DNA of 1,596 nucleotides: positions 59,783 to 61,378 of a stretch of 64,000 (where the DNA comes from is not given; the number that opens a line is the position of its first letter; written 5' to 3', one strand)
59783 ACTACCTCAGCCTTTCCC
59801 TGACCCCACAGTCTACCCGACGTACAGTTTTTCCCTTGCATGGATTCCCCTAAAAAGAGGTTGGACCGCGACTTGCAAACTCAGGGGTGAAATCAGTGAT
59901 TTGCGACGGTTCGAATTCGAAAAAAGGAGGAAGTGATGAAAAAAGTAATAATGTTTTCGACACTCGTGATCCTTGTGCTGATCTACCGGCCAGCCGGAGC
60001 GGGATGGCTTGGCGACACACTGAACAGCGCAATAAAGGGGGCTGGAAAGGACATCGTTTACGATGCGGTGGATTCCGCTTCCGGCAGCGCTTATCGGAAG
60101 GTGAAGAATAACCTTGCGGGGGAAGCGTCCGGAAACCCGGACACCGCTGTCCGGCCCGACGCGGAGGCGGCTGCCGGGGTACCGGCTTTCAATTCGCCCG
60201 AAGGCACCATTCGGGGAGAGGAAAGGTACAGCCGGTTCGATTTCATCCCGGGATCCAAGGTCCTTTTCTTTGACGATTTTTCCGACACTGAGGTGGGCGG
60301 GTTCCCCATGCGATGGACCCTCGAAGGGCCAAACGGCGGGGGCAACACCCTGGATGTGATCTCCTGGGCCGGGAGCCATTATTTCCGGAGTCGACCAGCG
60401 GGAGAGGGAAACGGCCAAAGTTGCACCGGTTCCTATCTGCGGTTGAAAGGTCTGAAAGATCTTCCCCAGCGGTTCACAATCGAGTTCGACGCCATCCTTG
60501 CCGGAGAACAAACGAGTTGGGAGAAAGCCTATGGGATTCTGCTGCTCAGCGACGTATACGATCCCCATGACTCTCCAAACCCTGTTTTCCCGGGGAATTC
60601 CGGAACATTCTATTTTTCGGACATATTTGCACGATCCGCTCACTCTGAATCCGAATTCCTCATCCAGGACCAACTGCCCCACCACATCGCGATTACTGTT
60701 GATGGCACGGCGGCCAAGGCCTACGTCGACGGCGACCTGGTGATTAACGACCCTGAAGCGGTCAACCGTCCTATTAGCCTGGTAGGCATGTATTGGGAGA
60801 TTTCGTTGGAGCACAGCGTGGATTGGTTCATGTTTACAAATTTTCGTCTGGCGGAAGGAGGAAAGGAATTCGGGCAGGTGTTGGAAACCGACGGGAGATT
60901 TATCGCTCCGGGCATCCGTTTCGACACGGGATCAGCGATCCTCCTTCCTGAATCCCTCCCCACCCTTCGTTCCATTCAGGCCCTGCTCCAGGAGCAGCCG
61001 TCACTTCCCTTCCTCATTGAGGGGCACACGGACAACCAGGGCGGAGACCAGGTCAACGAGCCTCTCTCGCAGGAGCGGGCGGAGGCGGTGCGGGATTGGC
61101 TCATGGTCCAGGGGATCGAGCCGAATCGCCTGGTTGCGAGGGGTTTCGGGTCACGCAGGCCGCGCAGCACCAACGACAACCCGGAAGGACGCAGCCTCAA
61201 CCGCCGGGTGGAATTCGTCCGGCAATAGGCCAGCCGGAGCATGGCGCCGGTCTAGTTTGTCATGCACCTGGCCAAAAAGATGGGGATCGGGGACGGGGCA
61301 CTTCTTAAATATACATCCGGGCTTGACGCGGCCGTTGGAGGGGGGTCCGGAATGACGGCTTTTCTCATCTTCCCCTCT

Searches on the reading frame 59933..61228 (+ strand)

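Call 81: search_protein_families(library=pfam, proteins=[window:59933-61228:+], max_evalue=0.00001)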
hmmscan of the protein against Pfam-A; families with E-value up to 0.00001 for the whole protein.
window:59933-61228:+ (431 aa): 1 family
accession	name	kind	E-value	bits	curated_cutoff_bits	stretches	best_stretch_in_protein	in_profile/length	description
PF00691.25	OmpA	-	8.8e-21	74.5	27.2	1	329-424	1-98/98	OmpA family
